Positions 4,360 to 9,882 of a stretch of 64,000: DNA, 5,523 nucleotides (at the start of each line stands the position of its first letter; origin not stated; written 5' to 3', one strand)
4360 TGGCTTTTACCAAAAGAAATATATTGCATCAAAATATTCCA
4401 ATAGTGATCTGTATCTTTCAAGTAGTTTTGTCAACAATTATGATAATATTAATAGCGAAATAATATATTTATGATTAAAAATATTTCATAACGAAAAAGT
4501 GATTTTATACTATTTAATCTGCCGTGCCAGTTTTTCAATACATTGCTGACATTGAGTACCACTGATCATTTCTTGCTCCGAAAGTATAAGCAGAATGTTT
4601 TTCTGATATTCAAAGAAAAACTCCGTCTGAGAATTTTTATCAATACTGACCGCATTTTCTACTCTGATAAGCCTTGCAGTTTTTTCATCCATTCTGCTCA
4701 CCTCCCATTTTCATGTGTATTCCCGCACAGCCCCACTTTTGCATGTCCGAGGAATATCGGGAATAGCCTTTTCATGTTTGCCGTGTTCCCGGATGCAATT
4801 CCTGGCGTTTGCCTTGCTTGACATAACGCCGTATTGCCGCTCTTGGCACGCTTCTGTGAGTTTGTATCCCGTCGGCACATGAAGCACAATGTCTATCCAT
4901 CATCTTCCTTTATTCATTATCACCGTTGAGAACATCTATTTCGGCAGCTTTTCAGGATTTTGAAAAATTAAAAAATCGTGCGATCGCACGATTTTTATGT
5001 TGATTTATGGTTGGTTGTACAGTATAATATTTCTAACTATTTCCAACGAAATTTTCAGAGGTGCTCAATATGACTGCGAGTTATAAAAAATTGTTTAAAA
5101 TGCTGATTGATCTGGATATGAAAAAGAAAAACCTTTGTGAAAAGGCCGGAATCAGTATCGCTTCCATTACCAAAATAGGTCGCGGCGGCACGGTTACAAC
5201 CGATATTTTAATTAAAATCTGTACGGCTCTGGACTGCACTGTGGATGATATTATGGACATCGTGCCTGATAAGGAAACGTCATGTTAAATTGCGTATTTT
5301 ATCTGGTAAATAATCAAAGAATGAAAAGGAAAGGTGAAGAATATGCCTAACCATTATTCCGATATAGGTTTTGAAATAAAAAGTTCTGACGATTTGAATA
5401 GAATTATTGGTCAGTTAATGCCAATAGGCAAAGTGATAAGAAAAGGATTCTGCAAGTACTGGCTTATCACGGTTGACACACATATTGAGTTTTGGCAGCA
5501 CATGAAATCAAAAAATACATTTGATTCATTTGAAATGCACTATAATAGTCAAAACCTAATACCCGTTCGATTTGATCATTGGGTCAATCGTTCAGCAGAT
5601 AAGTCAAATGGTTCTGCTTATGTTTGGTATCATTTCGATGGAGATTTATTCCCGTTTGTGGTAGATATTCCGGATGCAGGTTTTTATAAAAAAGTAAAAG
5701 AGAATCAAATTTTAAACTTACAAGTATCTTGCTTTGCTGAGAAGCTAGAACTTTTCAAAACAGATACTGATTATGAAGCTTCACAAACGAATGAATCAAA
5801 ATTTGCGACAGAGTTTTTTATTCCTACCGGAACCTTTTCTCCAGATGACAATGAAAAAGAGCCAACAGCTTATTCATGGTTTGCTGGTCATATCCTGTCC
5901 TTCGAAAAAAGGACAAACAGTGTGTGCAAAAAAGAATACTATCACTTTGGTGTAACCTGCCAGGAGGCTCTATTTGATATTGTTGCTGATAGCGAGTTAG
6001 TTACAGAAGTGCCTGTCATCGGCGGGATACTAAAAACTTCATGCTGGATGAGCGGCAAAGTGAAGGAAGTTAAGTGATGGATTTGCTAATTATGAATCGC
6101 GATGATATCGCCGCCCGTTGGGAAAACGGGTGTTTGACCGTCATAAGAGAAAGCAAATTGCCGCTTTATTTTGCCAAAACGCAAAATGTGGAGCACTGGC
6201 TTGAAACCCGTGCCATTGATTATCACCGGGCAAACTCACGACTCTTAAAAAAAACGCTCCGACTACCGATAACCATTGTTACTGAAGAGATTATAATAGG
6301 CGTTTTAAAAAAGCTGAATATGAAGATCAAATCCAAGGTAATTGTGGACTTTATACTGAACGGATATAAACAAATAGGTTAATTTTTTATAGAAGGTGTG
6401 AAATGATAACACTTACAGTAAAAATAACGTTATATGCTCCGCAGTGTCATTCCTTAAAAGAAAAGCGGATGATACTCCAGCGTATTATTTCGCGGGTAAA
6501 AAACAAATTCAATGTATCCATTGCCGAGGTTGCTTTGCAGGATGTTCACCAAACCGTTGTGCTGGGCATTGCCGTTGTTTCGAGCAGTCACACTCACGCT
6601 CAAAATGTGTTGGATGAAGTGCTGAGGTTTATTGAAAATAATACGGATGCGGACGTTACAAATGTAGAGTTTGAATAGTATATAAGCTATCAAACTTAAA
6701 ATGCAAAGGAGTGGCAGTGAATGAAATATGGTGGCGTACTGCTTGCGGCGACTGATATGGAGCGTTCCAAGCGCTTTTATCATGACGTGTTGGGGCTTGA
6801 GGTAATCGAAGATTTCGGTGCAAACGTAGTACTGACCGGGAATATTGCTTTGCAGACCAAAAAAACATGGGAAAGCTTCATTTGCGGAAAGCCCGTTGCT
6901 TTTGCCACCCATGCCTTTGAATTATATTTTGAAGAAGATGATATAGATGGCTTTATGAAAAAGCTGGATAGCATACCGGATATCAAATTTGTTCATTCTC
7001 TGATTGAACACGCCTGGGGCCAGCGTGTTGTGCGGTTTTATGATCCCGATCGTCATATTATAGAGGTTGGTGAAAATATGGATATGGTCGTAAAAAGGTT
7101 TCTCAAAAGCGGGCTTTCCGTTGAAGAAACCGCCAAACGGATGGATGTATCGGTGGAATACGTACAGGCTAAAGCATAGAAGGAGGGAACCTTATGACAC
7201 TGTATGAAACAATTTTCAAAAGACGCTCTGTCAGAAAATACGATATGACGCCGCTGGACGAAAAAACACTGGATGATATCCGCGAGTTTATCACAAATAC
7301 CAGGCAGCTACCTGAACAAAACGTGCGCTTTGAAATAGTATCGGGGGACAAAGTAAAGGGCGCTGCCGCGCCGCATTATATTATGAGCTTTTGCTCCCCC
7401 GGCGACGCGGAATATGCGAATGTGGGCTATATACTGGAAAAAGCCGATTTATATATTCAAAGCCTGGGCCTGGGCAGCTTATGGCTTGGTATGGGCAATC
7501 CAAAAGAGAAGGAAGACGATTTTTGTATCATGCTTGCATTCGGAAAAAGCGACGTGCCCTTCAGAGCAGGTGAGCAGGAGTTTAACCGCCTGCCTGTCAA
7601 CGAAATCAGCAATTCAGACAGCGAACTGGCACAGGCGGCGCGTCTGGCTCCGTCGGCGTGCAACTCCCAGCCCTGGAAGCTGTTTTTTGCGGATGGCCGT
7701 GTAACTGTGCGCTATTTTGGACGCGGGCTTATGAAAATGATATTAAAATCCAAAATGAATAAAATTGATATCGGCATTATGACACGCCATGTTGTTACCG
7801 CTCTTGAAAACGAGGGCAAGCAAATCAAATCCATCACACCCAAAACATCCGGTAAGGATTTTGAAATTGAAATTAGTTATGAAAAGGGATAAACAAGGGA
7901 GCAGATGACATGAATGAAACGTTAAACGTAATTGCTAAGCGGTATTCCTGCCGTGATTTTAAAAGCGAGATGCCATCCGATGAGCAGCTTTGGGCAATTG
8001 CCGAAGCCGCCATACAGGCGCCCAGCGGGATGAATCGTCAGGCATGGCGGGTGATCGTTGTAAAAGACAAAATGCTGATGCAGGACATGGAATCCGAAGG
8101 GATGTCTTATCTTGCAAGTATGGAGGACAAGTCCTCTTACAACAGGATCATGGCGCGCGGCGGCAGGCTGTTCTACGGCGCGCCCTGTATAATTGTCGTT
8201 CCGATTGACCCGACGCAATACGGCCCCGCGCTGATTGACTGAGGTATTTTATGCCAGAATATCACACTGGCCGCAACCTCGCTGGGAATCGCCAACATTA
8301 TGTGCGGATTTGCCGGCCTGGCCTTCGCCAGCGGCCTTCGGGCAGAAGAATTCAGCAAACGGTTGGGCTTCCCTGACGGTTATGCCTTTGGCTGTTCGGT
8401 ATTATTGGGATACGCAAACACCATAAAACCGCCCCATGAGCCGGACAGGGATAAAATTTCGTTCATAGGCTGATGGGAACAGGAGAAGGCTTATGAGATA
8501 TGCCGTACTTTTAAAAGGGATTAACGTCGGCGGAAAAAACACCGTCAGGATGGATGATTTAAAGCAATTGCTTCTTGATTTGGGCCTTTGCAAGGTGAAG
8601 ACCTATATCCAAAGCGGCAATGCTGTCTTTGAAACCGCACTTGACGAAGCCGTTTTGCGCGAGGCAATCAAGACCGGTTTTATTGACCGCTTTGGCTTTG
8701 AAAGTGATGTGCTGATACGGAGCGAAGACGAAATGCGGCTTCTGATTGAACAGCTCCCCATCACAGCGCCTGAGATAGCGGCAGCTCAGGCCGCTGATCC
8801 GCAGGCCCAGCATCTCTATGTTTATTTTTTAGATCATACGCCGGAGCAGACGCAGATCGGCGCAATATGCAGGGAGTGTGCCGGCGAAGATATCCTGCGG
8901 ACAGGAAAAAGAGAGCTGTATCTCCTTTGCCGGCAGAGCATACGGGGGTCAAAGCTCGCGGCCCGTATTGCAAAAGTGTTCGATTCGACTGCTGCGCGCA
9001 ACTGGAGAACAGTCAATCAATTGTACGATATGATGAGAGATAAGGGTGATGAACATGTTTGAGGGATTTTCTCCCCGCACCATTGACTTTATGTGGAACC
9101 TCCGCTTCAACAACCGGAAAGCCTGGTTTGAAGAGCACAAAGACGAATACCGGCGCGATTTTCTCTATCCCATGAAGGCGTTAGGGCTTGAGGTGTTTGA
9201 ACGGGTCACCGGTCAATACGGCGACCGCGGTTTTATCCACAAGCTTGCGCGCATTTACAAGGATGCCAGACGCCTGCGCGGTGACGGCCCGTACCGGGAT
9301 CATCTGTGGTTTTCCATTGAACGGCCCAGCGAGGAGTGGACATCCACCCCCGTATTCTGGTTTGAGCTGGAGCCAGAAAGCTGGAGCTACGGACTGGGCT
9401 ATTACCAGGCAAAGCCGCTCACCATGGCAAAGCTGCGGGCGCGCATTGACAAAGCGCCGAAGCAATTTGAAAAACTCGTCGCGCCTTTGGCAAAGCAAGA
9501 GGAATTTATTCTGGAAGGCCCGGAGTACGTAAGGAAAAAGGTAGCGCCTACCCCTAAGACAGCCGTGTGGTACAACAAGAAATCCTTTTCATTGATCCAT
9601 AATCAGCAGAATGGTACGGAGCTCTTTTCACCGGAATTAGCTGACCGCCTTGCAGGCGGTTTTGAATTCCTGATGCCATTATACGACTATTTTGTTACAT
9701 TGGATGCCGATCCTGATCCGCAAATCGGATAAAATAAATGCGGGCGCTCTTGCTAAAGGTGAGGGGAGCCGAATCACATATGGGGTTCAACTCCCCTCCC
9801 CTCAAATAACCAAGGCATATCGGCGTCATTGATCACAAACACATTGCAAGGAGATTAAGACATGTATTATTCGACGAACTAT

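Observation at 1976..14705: cotJC is split by a 12.1-kb element carrying a large serine recombinase, consistent with a sporulation intervening element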

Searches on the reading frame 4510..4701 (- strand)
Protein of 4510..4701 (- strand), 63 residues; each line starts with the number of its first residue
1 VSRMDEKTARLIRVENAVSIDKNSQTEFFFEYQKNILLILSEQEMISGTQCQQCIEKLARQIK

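Call 8: search_protein_families(library=pfam, proteins=[window:4510-4701:-], max_evalue=0.01)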
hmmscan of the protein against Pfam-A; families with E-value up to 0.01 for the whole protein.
window:4510-4701:- (63 aa): 0 families

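Call 35: search_protein_families(library=pfam, alignment_id=A2, max_evalue=1)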
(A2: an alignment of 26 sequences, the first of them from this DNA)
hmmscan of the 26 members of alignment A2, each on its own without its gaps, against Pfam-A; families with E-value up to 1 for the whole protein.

A. member 1, seq(60 aa): 0 families

B. families by the number of members that match (of 26 scanned): 5 families
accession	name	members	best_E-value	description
PF23809.1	Phage_holin_9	2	0.036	Bacteriophage holin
PF23156.1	DUF7054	1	0.034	Domain of unknown function (DUF7054)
PF24654.2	CEP76_N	1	0.14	CEP76 N-terminal domain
PF16902.11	FokI_D3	1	0.14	FokI, D3 domain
PF01352.32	KRAB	1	0.17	KRAB box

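Call 36: search_solved_structures(query=A2, max_evalue=10)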
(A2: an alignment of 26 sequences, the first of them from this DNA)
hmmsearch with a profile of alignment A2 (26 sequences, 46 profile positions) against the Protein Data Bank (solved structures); distinct sequences matched with E-value up to 10: 9.
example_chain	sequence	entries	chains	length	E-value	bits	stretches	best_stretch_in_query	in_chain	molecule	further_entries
5ce7_A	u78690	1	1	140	0.13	15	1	21-44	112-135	CTD kinase subunit gamma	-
3hzs_A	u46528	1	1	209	0.17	14.6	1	26-44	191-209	Monofunctional glycosyltransferase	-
6ftb_A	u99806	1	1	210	0.17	14.5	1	26-44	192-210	Monofunctional glycosyltransferase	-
5zzk_A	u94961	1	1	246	0.2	14.4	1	26-45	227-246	Monofunctional glycosyltransferase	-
3vmq_A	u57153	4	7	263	0.21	14.2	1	26-45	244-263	Monofunctional glycosyltransferase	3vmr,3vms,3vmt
8fnc_10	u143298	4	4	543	0.35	13.6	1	24-44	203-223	RAP domain-containing protein | RNA-editing substrate-binding complex protein 10 (RESC10)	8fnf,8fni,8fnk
2x26_A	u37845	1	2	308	0.82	12.4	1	19-45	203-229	PERIPLASMIC ALIPHATIC SULPHONATES-BINDING PROTEIN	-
1p59_A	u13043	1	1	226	1.4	11.7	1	30-45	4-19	Endonuclease III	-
1orn_A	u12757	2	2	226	1.4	11.6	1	30-45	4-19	Endonuclease III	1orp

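Call 57: find_homologous_proteins(query=window:4513-4692:-, max_evalue=0.001)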
Query seq(60 aa) (60 aa): 1 proteins with E <= 0.001 among 1 candidates.
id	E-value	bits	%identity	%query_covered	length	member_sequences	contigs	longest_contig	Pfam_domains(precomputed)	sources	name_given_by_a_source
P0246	1.7e-30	119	100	100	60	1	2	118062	-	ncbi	-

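Call 75: search_protein_families(library=phrogs, proteins=[window:4510-4692:-], max_evalue=0.001)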
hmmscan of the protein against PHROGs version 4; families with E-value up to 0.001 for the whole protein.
window:4510-4692:- (60 aa): 0 families

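Call 81: predict_structure(protein=window:4510-4692:-)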
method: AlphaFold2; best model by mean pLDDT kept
length: 60 residues; sequences in the alignment: 1
mean_pLDDT: 83.0   pTM: 0.56
mean pLDDT of the five models: 83.0, 82.2, 81.4, 79.5, 76.8
residues with pLDDT >= 90: 28; 70-90: 18; 50-70: 14; < 50: 0
segments of 3 or more residues with pLDDT < 50: none
pLDDT, mean of each block of 10 residues (from residue 1): 75 61 83 96 96 86
secondary structure, 60 per line:
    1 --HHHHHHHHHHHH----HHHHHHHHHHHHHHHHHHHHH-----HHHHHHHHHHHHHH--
elements in order: H3-14 H19-39 H45-58

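Call 83: search_protein_representatives(protein=window:4510-4692:-)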
Query: 60 residues. Proteins with E-value up to 0.001 (for the whole library): 13; up to 1e-10: 1; up to 1e-30: 0. The best 13 are listed.
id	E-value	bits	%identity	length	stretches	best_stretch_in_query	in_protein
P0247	1.9e-19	83.4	71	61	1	1-59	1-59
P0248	3.3e-10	54.7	49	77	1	2-58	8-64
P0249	2.6e-09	52.0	46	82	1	1-59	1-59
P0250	5.7e-08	47.8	45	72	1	3-57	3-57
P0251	1.0e-07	47.0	45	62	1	4-58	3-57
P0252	3.6e-07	45.3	41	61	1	3-58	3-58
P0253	5.7e-06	41.6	40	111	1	2-56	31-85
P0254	3.2e-05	39.3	45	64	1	6-56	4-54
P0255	3.4e-05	39.2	51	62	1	15-59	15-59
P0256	4.8e-05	38.7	47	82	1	8-56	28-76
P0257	9.8e-05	37.8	44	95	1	16-58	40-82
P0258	6.9e-04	35.1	41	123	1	3-60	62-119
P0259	7.1e-04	35.1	42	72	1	4-58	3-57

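Call 84: fold_search(model_id=the predicted structure, library=pdb)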
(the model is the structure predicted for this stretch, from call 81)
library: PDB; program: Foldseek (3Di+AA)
matches with E <= 10: 46; with E <= 0.001: 0
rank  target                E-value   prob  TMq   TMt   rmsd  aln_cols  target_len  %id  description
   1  9i5x_d                4.8e-01  0.90  0.61  0.49   9.4        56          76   23  Porphyromonas gingivalis 70S ribosome (W83 Strain) (released 2025-08-20)
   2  9i5v_d                7.7e-01  0.85  0.61  0.49   9.6        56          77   23  70S P. gingivalis ribosome erm-delta-porN strain (released 2025-08-20)
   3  7qiw_T                2.1e+00  0.60  0.68  0.30   5.8        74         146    7  Specific features and methylation sites of a plant ribosome. 60S ribosomal subunit. (released 2022-07-13)
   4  2nn4_A                3.0e+00  0.44  0.57  0.55   8.1        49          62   18  Crystal structure of Bacillus subtilis yqgQ, Pfam DUF910 (released 2006-10-31)
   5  6z2t                  3.5e+00  0.28  0.53  0.55   6.1        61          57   13  Three-dimensional structure of an influenza hemagglutinin LAH protein in its post-fusion conformation (released 2021-06-02)
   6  8qfd_R                4.2e+00  0.38  0.67  0.29   5.9        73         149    5  UFL1 E3 ligase bound 60S ribosome (released 2024-02-21)
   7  8jiv_CR               4.5e+00  0.35  0.67  0.29   5.9        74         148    7  Atomic structure of wheat ribosome reveals unique features of the plant ribosomes (released 2024-03-27)
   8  8a3d_L                4.5e+00  0.25  0.63  0.26   5.2        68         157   12  Human mature large subunit of the ribosome with eIF6 and homoharringtonine bound (released 2023-03-08)
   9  9gul_LR               5.2e+00  0.51  0.66  0.25   2.3        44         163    9  Structure of FLuc-XBP1u+ stalled human 60S ribosome nascent chain complex (released 2025-09-24)
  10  8rdv_To               5.2e+00  0.23  0.56  0.41   8.8        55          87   14  Cryo-EM structure of P. urativorans 70S ribosome in complex with hibernation factor Balon, mRNA and P-site tRNA (stru (released 2024-02-21)
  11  9fco_T                5.2e+00  0.16  0.51  0.37   9.4        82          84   13  Structure of E. coli 30S-IF1-IF3-mRNA-Kasugamycin complex (released 2025-03-19)
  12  7oqy_Q                5.6e+00  0.54  0.67  0.91   1.5        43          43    7  Cryo-EM structure of the cellular negative regulator TFS4 bound to the archaeal RNA polymerase (released 2021-08-25)
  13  7yh8_A                5.6e+00  0.47  0.55  0.54   0.8        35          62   26  Crystal structure of a heterochiral protein complex (released 2023-07-19)
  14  1is1                  6.4e+00  0.33  0.69  0.23   7.2        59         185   14  Crystal structure of ribosome recycling factor from Vibrio parahaemolyticus (released 2003-06-17)
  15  8rd8_To               6.8e+00  0.20  0.57  0.42   8.8        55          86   14  Cryo-EM structure of P. urativorans 70S ribosome in complex with hibernation factors Balon and RaiA (structure 1). (released 2024-02-21)
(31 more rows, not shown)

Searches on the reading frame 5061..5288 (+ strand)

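Call 5: search_protein_families(library=pfam, proteins=[window:5061-5288:+], max_evalue=0.01)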
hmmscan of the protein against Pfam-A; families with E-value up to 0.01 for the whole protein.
window:5061-5288:+ (75 aa): 2 families
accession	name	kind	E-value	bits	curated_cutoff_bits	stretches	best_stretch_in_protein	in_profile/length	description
PF13443.12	HTH_26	-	1.4e-15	57.7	22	1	10-70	1-63/63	Cro/C1-type HTH DNA-binding domain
PF01381.28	HTH_3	-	3.6e-06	27.4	23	1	16-64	6-55/55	Helix-turn-helix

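Call 75: search_protein_families(library=phrogs, proteins=[window:5061-5288:+], max_evalue=0.001)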
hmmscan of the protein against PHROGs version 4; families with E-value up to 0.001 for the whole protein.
window:5061-5288:+ (75 aa): 4 families
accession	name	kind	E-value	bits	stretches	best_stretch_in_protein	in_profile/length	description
phrog_8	-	transcription regulation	7.3e-07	29.9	1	11-72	165-223/346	transcriptional regulator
phrog_7241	-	transcription regulation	1.8e-05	25.7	1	18-65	73-121/122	transcriptional regulator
phrog_4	-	transcription regulation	0.0001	22.4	1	7-67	137-194/400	transcriptional repressor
phrog_1468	-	transcription regulation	0.00012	22.6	1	13-59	14-60/67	transcriptional repressor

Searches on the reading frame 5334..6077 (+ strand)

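Call 5: search_protein_families(library=pfam, proteins=[window:5334-6077:+], max_evalue=0.01)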
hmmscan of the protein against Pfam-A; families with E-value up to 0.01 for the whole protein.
window:5334-6077:+ (247 aa): 1 family
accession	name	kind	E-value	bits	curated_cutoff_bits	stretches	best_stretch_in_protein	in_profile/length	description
PF12997.12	DUF3881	-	6e-06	26.1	27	1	180-241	223-283/283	Domain of unknown function, E. rectale Gene description (DUF3881)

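Call 75: search_protein_families(library=phrogs, proteins=[window:5334-6077:+], max_evalue=0.001)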
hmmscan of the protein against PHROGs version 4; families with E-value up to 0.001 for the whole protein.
window:5334-6077:+ (247 aa): 0 families

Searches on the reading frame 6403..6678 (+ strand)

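Call 5: search_protein_families(library=pfam, proteins=[window:6403-6678:+], max_evalue=0.01)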
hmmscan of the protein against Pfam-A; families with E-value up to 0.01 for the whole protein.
window:6403-6678:+ (91 aa): 2 families
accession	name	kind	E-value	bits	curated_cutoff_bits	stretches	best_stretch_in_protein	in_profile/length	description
PF04456.17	DUF503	-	1.2e-33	115.2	22.4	1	5-89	3-87/88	Protein of unknown function (DUF503)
PF13740.12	ACT_6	-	0.0043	17.4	23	1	29-76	19-65/76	ACT domain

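Call 75: search_protein_families(library=phrogs, proteins=[window:6403-6678:+], max_evalue=0.001)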
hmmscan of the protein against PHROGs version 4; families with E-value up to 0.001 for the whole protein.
window:6403-6678:+ (91 aa): 0 families

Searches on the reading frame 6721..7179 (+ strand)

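Call 5: search_protein_families(library=pfam, proteins=[window:6721-7179:+], max_evalue=0.01)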
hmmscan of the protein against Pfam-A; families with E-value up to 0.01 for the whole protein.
window:6721-7179:+ (152 aa): 4 families
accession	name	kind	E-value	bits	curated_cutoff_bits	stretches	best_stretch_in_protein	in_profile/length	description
PF12681.13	Glyoxalase_2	-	2.6e-37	127.8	30.1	1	5-121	3-118/118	Glyoxalase-like domain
PF00903.31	Glyoxalase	-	1.9e-11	44.8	20.6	1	6-116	5-121/121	Glyoxalase/Bleomycin resistance protein/Dioxygenase superfamily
PF22677.2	Ble-like_N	-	1.6e-08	34.6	24.5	1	10-41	9-41/41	Bleomycin resistance protein-like N-terminal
PF22658.2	YycE-like_N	-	0.0082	16.4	27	0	11-34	8-31/52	YycE-like N-terminal domain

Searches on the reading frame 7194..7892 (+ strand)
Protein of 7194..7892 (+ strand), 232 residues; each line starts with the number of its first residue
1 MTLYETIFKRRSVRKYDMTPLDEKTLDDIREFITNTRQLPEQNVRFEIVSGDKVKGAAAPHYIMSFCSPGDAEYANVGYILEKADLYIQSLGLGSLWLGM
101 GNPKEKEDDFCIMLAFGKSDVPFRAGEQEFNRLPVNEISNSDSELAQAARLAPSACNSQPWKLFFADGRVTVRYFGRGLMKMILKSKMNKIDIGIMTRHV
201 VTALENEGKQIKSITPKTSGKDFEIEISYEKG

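Call 7: search_protein_families(library=pfam, proteins=[window:7194-7892:+], max_evalue=0.01)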
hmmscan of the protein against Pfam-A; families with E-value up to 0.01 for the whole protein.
window:7194-7892:+ (232 aa): 2 families
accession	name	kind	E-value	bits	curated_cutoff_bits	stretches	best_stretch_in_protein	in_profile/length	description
PF14512.11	TM1586_NiRdase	-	2.2e-38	132.5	27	1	3-202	2-213/215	Putative TM nitroreductase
PF00881.29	Nitroreductase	-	1.6e-12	48.3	23.5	2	144-171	22-50/167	Nitroreductase family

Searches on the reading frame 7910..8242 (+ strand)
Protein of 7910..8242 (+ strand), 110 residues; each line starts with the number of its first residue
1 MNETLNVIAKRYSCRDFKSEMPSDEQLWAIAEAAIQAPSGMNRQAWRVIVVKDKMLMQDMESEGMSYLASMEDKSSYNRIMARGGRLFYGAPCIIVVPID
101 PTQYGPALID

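Call 7: search_protein_families(library=pfam, proteins=[window:7910-8242:+], max_evalue=0.01)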
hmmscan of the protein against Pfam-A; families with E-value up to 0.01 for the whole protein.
window:7910-8242:+ (110 aa): 2 families
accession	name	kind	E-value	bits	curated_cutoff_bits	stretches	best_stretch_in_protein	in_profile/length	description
PF00881.29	Nitroreductase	-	1.9e-15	57.9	23.5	1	8-97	1-96/167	Nitroreductase family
PF14512.11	TM1586_NiRdase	-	1.3e-05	25.3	27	1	24-56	157-190/215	Putative TM nitroreductase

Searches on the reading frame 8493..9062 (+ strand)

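Call 7: search_protein_families(library=pfam, proteins=[window:8493-9062:+], max_evalue=0.01)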
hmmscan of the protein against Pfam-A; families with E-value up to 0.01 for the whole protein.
window:8493-9062:+ (189 aa): 1 family
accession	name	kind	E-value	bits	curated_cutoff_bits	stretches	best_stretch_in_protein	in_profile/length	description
PF08002.16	DUF1697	-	1e-35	123.6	24.4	1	1-143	1-137/137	Protein of unknown function (DUF1697)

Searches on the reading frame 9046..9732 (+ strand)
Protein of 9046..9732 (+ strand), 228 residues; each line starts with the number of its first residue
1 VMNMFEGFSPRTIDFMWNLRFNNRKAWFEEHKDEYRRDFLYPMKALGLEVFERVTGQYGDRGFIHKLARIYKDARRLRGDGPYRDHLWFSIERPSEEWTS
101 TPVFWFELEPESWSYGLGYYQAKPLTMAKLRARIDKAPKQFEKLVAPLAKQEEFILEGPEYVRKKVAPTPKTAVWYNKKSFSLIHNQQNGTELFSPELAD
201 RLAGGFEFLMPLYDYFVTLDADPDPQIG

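Call 7: search_protein_families(library=pfam, proteins=[window:9046-9732:+], max_evalue=0.01)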
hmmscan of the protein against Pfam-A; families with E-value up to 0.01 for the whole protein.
window:9046-9732:+ (228 aa): 1 family
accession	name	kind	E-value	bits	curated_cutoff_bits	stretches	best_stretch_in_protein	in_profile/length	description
PF09365.15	DUF2461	-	5.3e-43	147.8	22.8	1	12-215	2-208/208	Conserved hypothetical protein (DUF2461)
